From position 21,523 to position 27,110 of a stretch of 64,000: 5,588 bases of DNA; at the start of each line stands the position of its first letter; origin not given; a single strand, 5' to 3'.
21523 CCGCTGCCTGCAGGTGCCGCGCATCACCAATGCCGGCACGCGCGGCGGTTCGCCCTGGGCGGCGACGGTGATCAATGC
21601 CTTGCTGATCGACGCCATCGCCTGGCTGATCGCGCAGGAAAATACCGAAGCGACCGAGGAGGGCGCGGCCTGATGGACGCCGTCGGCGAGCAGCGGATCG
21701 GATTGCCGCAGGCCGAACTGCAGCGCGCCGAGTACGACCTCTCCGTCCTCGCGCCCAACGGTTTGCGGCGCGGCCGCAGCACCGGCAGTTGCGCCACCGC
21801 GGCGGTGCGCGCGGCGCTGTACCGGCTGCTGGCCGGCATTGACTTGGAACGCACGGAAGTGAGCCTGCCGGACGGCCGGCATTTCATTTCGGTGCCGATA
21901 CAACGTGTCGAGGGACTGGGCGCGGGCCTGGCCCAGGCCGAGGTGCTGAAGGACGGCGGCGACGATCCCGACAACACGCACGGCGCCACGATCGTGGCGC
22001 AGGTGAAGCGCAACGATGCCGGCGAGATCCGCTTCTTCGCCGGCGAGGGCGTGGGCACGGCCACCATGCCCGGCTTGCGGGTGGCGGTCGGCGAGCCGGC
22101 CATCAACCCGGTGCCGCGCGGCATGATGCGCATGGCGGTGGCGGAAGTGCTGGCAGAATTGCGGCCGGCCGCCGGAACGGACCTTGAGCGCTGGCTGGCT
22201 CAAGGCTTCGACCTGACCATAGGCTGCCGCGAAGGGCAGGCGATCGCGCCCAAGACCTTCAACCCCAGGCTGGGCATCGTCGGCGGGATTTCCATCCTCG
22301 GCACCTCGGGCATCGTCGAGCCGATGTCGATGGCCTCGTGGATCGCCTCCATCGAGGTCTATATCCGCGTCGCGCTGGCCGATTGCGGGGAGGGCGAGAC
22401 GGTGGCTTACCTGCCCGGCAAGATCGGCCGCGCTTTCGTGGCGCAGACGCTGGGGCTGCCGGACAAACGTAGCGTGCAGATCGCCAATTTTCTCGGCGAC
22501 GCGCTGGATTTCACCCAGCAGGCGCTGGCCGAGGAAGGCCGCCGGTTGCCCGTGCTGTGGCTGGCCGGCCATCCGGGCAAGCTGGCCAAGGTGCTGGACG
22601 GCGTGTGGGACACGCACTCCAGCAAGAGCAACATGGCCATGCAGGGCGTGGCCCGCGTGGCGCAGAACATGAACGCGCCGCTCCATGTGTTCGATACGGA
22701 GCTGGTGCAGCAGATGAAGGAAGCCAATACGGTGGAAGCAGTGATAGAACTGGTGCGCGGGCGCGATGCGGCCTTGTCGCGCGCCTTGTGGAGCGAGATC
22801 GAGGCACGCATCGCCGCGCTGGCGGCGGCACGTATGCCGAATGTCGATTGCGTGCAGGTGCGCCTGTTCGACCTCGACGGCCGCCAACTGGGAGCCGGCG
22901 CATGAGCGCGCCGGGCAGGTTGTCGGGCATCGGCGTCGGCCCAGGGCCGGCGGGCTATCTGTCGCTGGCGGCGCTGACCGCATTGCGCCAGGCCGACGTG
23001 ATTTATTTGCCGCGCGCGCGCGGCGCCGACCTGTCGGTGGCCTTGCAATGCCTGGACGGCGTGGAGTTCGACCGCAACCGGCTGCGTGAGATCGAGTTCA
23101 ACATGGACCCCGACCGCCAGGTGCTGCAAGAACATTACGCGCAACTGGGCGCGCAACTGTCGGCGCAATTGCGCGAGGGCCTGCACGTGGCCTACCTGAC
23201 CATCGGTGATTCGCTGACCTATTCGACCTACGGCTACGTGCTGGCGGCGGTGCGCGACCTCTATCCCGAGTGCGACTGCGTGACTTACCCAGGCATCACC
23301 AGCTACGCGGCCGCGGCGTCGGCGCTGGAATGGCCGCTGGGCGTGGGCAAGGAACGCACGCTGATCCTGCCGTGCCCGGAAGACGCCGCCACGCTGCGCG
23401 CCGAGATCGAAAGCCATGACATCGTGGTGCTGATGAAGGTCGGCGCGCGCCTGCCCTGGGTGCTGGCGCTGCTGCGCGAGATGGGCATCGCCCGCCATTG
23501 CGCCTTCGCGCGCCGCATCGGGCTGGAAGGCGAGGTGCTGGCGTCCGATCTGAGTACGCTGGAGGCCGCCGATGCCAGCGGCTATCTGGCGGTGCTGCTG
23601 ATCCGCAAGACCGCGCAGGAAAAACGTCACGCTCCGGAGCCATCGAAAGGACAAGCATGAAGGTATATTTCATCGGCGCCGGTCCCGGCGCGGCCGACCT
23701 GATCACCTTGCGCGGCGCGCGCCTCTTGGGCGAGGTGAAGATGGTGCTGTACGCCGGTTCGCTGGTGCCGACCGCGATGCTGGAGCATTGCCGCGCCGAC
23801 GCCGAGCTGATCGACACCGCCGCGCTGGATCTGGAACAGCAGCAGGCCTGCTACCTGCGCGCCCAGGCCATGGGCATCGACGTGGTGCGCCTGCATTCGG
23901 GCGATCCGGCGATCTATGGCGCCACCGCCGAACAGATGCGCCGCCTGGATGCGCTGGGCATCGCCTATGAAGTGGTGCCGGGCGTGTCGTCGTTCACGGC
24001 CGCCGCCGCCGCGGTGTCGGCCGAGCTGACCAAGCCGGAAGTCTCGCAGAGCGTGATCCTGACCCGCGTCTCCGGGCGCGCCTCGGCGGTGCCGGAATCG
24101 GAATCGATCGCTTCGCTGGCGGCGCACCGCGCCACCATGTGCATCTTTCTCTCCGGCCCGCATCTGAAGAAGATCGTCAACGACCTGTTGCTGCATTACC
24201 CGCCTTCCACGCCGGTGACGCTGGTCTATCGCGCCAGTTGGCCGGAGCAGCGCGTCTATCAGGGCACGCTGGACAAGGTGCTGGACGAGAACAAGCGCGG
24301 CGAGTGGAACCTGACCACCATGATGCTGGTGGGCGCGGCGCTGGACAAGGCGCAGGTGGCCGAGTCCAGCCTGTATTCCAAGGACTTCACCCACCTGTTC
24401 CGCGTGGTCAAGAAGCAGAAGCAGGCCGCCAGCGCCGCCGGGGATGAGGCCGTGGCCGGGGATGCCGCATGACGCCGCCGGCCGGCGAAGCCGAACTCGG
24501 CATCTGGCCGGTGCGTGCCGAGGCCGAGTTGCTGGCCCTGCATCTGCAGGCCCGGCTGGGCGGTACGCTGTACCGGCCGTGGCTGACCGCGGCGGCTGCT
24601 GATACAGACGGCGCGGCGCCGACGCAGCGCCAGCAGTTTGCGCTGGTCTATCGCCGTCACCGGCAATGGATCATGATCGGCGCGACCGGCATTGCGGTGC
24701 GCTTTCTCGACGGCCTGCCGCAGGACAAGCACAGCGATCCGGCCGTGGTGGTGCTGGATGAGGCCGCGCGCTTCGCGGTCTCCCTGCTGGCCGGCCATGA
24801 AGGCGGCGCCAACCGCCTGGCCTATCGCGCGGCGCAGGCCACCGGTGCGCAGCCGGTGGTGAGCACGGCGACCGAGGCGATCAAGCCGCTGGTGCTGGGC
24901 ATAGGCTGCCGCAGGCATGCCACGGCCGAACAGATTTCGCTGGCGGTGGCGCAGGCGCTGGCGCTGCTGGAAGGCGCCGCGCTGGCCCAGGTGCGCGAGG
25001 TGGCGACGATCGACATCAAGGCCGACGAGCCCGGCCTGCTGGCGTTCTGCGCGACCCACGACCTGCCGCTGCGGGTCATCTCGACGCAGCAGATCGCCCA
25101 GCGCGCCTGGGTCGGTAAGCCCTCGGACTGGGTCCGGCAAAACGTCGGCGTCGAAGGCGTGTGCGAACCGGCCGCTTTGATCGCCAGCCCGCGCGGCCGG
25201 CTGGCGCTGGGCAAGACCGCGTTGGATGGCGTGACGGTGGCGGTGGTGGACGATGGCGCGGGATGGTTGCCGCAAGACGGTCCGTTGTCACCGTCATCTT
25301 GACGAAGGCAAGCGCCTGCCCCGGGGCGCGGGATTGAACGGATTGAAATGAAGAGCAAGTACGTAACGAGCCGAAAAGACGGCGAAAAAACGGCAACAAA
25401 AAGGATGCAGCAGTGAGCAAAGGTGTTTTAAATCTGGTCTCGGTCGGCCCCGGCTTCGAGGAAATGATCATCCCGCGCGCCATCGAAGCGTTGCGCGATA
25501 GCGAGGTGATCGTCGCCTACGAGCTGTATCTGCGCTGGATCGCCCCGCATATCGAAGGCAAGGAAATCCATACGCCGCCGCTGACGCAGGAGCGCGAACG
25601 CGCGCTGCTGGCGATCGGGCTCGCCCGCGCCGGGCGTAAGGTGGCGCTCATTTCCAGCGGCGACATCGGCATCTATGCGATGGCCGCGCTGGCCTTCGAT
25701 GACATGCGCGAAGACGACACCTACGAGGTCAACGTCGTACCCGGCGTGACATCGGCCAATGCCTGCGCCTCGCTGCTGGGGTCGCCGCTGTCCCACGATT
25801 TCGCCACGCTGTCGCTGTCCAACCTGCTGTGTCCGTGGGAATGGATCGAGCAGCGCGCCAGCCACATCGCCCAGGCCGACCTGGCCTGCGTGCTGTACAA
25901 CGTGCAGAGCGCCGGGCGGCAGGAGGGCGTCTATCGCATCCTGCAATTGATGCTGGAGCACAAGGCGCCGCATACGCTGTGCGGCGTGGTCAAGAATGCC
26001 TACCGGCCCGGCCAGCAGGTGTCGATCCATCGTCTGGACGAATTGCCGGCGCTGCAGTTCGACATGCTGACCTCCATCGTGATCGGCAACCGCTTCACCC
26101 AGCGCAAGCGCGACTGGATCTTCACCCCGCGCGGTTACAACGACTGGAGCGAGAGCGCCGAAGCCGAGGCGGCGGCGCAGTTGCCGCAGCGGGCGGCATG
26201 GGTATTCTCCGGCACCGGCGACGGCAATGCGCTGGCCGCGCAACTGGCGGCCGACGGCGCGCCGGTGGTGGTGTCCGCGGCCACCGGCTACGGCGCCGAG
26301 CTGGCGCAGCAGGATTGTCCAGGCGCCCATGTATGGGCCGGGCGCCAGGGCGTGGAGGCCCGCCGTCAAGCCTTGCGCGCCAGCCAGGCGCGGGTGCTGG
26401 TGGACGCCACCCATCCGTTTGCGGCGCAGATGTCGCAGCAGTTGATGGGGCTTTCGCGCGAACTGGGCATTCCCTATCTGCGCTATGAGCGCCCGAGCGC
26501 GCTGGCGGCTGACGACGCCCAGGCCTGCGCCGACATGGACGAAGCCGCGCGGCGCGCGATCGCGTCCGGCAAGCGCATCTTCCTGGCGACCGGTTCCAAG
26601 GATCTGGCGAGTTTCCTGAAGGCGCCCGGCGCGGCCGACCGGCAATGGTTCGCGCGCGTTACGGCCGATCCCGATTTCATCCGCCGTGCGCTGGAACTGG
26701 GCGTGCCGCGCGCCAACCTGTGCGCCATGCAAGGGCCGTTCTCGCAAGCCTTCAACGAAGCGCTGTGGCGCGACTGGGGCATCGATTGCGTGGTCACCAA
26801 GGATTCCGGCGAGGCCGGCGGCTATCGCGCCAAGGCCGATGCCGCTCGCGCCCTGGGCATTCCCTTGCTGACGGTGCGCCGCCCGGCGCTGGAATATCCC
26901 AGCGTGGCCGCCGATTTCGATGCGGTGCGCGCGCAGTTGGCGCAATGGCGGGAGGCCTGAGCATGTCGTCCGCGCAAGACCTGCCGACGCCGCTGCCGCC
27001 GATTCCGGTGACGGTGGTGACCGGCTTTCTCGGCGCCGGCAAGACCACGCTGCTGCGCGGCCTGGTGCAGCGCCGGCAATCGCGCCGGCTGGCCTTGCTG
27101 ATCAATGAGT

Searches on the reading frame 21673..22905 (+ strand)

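Call 22: search_protein_families(library=pfam, proteins=[window:21673-22905:+], max_evalue=1e-8)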
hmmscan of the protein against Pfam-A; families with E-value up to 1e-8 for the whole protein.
window:21673-22905:+ (410 aa): 1 family
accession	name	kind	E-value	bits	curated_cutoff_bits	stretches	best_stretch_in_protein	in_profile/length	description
PF01888.22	CbiD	-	2.1e-78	263.6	25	1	31-310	1-254/254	CbiD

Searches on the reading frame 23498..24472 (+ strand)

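Call 22: search_protein_families(library=pfam, proteins=[window:23498-24472:+], max_evalue=1e-8)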
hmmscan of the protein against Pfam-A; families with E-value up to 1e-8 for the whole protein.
window:23498-24472:+ (324 aa): 1 family
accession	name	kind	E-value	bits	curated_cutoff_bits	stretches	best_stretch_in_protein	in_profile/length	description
PF00590.25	TP_methylase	-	4.2e-48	164.5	27.8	1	55-260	1-210/212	Tetrapyrrole (Corrin/Porphyrin) Methylases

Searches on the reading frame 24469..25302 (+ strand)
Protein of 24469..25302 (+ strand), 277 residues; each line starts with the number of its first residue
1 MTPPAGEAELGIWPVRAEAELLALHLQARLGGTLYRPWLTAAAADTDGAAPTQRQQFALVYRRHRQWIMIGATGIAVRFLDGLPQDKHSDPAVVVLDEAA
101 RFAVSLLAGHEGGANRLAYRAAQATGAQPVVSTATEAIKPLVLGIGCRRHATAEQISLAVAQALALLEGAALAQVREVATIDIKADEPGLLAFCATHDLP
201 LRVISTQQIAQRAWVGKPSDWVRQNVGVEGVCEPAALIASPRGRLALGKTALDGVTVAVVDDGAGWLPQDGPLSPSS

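Call 22: search_protein_families(library=pfam, proteins=[window:24469-25302:+], max_evalue=1e-8)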
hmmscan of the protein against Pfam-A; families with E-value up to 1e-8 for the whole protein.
window:24469-25302:+ (277 aa): 2 families
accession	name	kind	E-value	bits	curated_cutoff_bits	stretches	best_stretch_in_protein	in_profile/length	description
PF01890.21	CbiG_C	-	4e-34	118.1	27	1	141-259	1-116/117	Cobalamin synthesis G C-terminus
PF11760.13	CbiG_N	-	6.3e-29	100.2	25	1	58-136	4-82/82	Cobalamin synthesis G N-terminal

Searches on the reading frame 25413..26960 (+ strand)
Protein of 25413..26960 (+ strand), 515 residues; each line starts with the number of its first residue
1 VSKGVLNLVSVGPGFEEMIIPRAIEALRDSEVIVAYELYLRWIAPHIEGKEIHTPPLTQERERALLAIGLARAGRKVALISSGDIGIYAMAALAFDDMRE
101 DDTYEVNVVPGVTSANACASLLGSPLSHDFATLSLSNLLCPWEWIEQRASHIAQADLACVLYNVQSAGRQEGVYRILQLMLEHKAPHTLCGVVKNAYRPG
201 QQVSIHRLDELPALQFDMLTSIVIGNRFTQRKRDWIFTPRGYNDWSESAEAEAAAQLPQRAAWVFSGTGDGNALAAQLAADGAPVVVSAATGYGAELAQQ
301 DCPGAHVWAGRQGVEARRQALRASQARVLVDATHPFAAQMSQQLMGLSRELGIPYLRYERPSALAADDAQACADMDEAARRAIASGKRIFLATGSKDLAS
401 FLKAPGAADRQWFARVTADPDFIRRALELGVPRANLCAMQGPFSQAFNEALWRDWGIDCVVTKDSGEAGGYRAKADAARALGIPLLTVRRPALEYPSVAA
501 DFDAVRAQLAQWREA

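Call 22: search_protein_families(library=pfam, proteins=[window:25413-26960:+], max_evalue=1e-8)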
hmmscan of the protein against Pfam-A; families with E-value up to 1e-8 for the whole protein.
window:25413-26960:+ (515 aa): 2 families
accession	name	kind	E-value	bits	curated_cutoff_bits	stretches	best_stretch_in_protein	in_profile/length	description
PF02571.20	CbiJ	-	1.5e-73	247.7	28.6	1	263-507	3-231/234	Precorrin-6x reductase CbiJ/CobK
PF00590.25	TP_methylase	-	1.3e-29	104.1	27.8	1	6-211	2-211/212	Tetrapyrrole (Corrin/Porphyrin) Methylases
